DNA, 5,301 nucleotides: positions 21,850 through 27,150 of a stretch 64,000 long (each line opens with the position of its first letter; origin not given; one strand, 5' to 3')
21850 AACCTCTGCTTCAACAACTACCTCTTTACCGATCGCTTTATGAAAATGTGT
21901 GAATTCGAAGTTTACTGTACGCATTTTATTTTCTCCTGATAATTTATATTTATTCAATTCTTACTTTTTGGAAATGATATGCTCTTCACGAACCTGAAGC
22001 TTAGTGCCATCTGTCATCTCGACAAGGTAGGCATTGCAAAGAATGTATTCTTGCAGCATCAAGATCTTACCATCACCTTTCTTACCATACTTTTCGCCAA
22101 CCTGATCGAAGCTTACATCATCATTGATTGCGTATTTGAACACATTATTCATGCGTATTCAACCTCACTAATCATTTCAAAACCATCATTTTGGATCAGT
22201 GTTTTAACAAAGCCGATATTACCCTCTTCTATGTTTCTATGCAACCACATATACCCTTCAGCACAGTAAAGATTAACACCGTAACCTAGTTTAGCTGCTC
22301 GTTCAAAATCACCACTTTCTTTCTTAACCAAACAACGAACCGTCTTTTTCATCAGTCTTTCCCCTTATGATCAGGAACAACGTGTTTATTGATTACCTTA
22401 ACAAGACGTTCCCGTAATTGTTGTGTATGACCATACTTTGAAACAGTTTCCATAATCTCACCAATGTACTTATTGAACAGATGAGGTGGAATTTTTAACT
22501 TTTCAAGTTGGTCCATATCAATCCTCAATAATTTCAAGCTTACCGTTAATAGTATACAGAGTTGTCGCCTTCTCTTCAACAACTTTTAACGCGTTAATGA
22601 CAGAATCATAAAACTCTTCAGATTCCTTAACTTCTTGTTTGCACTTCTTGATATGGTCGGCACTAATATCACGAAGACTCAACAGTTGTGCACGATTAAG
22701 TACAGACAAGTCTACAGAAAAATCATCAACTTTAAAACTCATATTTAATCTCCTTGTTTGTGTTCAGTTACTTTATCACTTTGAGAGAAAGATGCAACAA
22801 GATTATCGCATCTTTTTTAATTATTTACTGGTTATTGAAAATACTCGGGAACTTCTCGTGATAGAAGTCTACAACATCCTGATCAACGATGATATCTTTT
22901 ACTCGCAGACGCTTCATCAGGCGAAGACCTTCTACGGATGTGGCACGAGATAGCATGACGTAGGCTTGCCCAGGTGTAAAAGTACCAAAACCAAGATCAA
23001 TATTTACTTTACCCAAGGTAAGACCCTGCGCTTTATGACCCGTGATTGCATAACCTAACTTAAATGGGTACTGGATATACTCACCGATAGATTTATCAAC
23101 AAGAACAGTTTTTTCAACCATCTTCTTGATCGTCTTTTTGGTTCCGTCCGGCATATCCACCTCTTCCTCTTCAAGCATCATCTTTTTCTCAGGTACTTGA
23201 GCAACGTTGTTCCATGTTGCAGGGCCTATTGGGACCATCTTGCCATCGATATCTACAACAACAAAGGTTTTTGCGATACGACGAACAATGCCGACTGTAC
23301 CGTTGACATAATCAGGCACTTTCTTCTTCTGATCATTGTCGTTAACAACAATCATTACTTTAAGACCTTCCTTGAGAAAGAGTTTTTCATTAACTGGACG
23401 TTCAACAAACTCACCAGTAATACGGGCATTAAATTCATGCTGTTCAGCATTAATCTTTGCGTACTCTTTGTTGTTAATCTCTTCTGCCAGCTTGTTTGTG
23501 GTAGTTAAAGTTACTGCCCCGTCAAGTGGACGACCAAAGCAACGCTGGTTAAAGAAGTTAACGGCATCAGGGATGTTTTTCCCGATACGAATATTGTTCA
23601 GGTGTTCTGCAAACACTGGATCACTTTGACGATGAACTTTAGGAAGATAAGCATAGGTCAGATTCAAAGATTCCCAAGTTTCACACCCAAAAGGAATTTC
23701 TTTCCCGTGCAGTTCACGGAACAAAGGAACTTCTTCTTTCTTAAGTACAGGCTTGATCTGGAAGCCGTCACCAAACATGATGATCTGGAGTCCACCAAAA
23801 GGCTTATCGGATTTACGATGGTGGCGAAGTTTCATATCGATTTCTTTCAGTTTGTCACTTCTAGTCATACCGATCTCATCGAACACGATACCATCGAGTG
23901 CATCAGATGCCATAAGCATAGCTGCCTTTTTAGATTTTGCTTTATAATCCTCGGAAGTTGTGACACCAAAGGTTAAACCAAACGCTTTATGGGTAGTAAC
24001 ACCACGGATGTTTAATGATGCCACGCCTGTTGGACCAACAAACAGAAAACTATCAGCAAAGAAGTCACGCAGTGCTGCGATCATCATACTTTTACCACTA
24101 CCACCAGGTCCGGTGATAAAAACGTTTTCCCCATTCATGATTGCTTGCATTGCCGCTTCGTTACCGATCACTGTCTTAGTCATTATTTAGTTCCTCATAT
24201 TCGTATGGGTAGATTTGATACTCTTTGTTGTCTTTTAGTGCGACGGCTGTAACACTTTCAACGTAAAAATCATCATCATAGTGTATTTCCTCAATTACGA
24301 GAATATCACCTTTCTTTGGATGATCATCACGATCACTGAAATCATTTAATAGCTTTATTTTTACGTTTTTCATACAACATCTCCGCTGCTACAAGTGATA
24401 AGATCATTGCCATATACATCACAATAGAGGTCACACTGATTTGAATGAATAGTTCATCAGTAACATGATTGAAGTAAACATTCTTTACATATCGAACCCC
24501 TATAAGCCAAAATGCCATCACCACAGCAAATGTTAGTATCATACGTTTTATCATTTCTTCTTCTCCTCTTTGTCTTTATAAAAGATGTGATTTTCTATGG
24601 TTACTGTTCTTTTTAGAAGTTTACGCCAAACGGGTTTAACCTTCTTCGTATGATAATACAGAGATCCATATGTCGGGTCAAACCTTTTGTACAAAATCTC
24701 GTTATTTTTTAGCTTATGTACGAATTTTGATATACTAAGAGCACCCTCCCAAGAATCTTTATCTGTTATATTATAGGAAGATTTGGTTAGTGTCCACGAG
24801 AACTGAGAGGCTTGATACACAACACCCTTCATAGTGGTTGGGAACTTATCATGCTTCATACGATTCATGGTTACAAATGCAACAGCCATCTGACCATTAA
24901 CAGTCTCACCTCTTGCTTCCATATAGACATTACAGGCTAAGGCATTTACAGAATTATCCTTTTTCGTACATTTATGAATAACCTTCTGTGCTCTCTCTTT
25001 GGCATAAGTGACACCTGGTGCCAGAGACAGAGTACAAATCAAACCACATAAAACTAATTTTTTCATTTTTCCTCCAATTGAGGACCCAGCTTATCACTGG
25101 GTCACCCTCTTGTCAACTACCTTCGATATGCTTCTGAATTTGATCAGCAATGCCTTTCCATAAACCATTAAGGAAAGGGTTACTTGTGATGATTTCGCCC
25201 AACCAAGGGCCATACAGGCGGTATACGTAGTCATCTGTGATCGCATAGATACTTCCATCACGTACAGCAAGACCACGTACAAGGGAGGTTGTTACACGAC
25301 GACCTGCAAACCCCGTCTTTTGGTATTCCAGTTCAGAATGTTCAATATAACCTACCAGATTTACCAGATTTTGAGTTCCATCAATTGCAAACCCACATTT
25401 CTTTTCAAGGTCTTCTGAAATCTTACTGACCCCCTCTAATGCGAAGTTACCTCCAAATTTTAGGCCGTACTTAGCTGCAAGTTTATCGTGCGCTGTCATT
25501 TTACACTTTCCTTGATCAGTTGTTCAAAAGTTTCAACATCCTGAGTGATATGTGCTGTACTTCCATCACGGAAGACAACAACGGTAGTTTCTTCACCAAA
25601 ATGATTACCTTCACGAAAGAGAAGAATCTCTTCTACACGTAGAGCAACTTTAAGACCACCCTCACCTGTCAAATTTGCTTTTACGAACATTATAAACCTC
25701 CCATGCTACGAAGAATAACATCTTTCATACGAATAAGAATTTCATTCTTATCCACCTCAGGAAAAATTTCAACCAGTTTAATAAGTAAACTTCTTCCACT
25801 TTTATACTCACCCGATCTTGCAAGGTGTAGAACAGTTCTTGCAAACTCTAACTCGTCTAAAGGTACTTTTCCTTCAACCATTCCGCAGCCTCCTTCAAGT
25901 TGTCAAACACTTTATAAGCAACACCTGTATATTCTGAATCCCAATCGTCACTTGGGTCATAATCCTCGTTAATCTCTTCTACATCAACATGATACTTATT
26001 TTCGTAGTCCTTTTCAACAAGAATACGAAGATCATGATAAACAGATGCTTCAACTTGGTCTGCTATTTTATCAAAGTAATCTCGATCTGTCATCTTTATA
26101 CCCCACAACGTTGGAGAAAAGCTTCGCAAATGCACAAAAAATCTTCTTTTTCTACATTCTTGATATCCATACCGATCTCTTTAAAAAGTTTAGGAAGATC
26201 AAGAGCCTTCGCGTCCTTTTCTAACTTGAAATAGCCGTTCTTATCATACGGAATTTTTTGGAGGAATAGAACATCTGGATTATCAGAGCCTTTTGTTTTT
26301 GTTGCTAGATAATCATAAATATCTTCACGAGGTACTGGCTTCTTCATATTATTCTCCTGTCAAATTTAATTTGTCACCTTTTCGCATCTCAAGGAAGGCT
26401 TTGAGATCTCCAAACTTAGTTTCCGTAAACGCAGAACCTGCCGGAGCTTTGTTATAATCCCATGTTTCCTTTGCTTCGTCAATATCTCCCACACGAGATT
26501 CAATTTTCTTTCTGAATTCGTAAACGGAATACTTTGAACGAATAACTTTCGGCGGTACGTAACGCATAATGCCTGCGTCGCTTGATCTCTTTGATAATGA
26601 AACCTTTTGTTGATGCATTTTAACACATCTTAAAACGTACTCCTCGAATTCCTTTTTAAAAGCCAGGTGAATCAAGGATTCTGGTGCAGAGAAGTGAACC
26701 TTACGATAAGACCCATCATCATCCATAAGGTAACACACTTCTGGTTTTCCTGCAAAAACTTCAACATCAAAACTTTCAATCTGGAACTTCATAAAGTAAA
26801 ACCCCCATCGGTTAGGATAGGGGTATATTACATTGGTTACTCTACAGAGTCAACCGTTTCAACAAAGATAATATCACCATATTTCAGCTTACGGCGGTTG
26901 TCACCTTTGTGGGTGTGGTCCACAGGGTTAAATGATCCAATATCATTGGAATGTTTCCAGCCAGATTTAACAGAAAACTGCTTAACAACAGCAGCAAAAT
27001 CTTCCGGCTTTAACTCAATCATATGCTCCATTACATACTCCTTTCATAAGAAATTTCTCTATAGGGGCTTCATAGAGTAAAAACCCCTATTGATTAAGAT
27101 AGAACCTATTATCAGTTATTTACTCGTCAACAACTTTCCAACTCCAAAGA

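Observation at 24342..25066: Signal-peptide SleB-type cell-wall hydrolase plus holin-like protein inside the replication block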

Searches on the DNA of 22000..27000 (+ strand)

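Call 5: search_dna_similar(query=window:22000-27000:+, collection=phages, mode=near, max_rows=25)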
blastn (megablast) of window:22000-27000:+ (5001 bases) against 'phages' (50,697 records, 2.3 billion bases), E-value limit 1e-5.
Records with a match: 5; places in all: 5; records where one place covers at least 80% of the query: 5.
Best place of each record, by identity: 95-99% 1; 90-95% 4.
By first word of the organism name: Escherichia 5.
By host as written in the record: Escherichia coli str. K-12 substr. MG1655 3; Escherichia coli 1; Escherichia sp. 1.
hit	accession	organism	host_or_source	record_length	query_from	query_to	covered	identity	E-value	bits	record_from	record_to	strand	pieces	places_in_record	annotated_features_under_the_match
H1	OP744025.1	Escherichia phage A5-4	Escherichia coli str. K-12 substr. ...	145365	1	5001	100%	97.0%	0e+0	8400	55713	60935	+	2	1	hypothetical protein (x13)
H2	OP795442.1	Escherichia phage A7_1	Escherichia coli str. K-12 substr. ...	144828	1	5001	100%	94.0%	0e+0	7568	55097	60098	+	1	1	DNA helicase | hypothetical protein (x11)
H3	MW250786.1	Escherichia phage UPEC06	Escherichia coli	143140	1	5001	93%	92.4%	0e+0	6640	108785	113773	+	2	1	helicase | putative cell wall hydrolase | hypothetical protein (x12)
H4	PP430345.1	Escherichia phage vB_EcoM-LTH01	Escherichia sp.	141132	1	5001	93%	92.2%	0e+0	6587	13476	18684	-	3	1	DNA helicase | hypothetical protein (x12)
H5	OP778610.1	Escherichia phage W70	Escherichia coli str. K-12 substr. ...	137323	1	4487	90%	94.6%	0e+0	6944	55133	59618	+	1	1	hypothetical protein (x12)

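Call 7: get_annotated_region(hit=H3, flank=8000)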
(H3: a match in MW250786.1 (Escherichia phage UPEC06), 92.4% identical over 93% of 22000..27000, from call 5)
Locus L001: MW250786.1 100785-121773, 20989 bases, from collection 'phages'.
description: Escherichia phage UPEC06, partial genome.
organism: Escherichia phage UPEC06 (NCBI taxid 2811509)
taxonomy: Viruses; Duplodnaviria; Heunggongvirae; Uroviricota; Caudoviricetes; Vequintavirinae
host: Escherichia coli; source: wastewater; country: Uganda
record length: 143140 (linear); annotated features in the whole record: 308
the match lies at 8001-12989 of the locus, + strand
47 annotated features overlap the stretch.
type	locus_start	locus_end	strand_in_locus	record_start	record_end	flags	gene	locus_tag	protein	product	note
CDS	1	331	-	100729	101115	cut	-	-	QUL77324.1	hypothetical protein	-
CDS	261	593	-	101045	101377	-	-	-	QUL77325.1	hypothetical protein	-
CDS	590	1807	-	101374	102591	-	-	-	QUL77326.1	hypothetical protein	-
CDS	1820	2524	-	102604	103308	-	-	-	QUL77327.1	DNA cytosine methyltransferase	-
CDS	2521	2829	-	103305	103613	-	-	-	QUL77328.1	hypothetical protein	-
CDS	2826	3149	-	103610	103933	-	-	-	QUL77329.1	hypothetical protein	-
CDS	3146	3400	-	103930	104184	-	-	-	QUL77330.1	hypothetical protein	-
CDS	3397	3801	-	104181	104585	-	-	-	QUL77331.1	hypothetical protein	-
CDS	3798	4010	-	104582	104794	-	-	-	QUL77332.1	hypothetical protein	-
CDS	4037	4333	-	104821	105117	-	-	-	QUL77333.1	hypothetical protein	-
CDS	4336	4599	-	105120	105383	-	-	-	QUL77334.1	hypothetical protein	-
CDS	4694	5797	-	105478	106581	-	-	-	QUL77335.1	hypothetical protein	-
CDS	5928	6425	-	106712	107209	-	-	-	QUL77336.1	hypothetical protein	-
CDS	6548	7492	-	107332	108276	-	-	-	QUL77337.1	hypothetical protein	-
CDS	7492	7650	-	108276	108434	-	-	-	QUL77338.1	hypothetical protein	-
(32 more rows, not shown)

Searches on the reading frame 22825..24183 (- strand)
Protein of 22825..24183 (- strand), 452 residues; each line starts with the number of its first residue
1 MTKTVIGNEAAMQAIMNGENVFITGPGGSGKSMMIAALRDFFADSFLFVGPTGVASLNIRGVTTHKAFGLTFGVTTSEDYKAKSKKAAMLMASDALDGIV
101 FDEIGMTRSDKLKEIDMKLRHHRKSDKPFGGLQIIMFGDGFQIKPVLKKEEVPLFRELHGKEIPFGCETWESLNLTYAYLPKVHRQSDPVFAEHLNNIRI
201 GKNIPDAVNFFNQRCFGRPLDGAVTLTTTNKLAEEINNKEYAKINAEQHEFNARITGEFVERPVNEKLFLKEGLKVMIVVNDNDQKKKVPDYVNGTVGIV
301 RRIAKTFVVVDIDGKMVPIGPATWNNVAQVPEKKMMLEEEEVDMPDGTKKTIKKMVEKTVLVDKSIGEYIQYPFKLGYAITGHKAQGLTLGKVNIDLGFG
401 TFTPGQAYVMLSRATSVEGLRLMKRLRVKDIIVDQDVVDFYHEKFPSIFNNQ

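Call 3: search_protein_families(library=pfam, proteins=[window:22825-24183:-], max_evalue=0.1)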
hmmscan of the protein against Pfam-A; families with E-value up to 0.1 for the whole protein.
window:22825-24183:- (452 aa): 14 families
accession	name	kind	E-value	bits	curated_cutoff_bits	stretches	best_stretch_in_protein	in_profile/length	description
PF05970.20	PIF1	-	6e-22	78.8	25.9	1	16-150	20-159/223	PIF1-like helicase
PF13604.12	AAA_30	-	2.1e-06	28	27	1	10-212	8-181/191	AAA domain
PF02689.20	Herpes_Helicase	-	1.3e-05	23.9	27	1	369-422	722-776/808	Helicase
PF13245.12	AAA_19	-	0.00012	22.7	25.1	1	9-146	2-132/134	AAA domain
PF13191.12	AAA_16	-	0.0017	19.3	32.6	1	11-47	15-54/167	AAA ATPase domain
PF00270.35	DEAD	-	0.0038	17.4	26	1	9-37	5-35/167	DEAD/DEAH box helicase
PF18335.7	SH3_13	-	0.0074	16.5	41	1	266-306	23-57/65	ATP-dependent RecD-like DNA helicase SH3 domain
PF13555.12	AAA_29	-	0.0094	16.1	27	1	16-38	21-42/61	P-loop containing region of AAA domain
PF01078.27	Mg_chelatase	-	0.016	15.1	20.3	1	8-43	8-47/207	Magnesium chelatase, subunit ChlI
PF13401.12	AAA_22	-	0.019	15.7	27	1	20-55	7-45/130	AAA domain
PF13538.12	UvrD_C_2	-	0.037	14.3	27.4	0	377-415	2-46/52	UvrD-like helicase C-terminal domain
PF19044.6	P-loop_TraG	-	0.051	12.6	25.8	1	8-38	19-49/413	TraG P-loop domain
PF00005.33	ABC_tran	-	0.055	14.5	25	0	15-40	8-33/137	ABC transporter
PF13479.12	AAA_24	-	0.081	13.2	27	0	20-129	4-99/195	AAA domain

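Call 4: search_protein_families(library=phrogs, proteins=[window:22825-24183:-], max_evalue=0.01)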
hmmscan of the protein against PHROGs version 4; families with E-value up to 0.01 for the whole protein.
window:22825-24183:- (452 aa): 3 families
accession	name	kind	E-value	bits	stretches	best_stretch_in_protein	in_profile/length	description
phrog_30356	-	DNA, RNA and nucleotide metabolism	1.8e-236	788.1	2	1-385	1-385/823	helicase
phrog_325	-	DNA, RNA and nucleotide metabolism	7.9e-90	303.5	1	9-450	476-896/986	Dda-like helicase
phrog_4412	-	DNA, RNA and nucleotide metabolism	1.2e-12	48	1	10-147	337-464/743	exonuclease V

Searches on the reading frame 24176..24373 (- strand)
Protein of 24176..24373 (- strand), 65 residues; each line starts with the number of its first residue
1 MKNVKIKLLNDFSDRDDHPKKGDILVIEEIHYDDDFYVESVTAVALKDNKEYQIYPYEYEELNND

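Call 3: search_protein_families(library=pfam, proteins=[window:24176-24373:-], max_evalue=0.1)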
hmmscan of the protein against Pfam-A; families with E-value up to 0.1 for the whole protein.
window:24176-24373:- (65 aa): 0 families

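Call 4: search_protein_families(library=phrogs, proteins=[window:24176-24373:-], max_evalue=0.01)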
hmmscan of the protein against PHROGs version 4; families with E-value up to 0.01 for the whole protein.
window:24176-24373:- (65 aa): 1 family
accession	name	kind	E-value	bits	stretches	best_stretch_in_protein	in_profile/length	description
phrog_14198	-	DNA, RNA and nucleotide metabolism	3e-10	41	1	5-62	2-56/57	exonuclease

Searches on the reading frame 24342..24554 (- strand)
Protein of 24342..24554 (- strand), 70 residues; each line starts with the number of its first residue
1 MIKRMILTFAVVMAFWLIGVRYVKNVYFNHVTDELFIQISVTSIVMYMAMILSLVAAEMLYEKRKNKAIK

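Call 3: search_protein_families(library=pfam, proteins=[window:24342-24554:-], max_evalue=0.1)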
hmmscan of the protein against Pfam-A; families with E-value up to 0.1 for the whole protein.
window:24342-24554:- (70 aa): 3 families
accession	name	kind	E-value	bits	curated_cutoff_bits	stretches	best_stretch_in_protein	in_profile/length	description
PF06979.18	TMEM70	-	0.00052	20.5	22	1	6-37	63-94/157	TMEM70/TMEM186/TMEM223 protein family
PF12730.13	ABC2_membrane_4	-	0.018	15.4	27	1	5-70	18-82/179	ABC-2 family transporter protein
PF14093.11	DUF4271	-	0.046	14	29.7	1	5-66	90-150/206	Domain of unknown function (DUF4271)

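Call 4: search_protein_families(library=phrogs, proteins=[window:24342-24554:-], max_evalue=0.01)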
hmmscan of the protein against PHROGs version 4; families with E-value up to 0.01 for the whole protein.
window:24342-24554:- (70 aa): 0 families

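Call 33: search_dna_similar(query=window:24342-24554:-, collection=phages, mode=protein, max_evalue=1, max_rows=40)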
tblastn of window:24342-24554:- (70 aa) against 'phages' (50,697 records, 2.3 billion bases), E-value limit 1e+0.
Records with a match: 5; places in all: 5; records where one place covers at least 80% of the query: 5.
Best place of each record, by identity: >=99% 1; 95-99% 1; 90-95% 1; 80-90% 2.
By first word of the organism name: Escherichia 5.
By host as written in the record: Escherichia coli str. K-12 substr. MG1655 3; Escherichia coli 1; Escherichia sp. 1.
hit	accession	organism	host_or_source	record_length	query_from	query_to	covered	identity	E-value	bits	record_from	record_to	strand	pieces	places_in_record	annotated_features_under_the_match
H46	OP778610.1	Escherichia phage W70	Escherichia coli str. K-12 substr. ...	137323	1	70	100%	100.0%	1e-38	139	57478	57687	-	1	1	hypothetical protein (x2)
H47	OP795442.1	Escherichia phage A7_1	Escherichia coli str. K-12 substr. ...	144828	1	70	100%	97.1%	1e-37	136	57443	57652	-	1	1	hypothetical protein (x2)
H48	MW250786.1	Escherichia phage UPEC06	Escherichia coli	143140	1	70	100%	90.0%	6e-35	129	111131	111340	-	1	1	hypothetical protein (x2) | putative cell wall hydrolase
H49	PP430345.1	Escherichia phage vB_EcoM-LTH01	Escherichia sp.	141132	1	70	100%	87.1%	5e-34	126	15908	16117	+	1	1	hypothetical protein (x2)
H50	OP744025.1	Escherichia phage A5-4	Escherichia coli str. K-12 substr. ...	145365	1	70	100%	85.7%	1e-33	125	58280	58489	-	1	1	hypothetical protein (x2)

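Call 67: search_protein_representatives(protein=window:24342-24554:-)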
Query: 70 residues. Proteins with E-value up to 0.001 (for the whole library): 2; up to 1e-10: 1; up to 1e-30: 1. The best 2 are listed.
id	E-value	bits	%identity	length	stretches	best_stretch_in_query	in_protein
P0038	4.3e-31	121.2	87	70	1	1-70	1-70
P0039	5.2e-04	36.3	32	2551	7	17-51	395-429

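Call 85: search_protein_families(library=ncbifam, proteins=[window:24342-24554:-], max_evalue=0.01)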
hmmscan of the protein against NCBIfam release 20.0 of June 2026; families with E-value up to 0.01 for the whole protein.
window:24342-24554:- (70 aa): 0 families
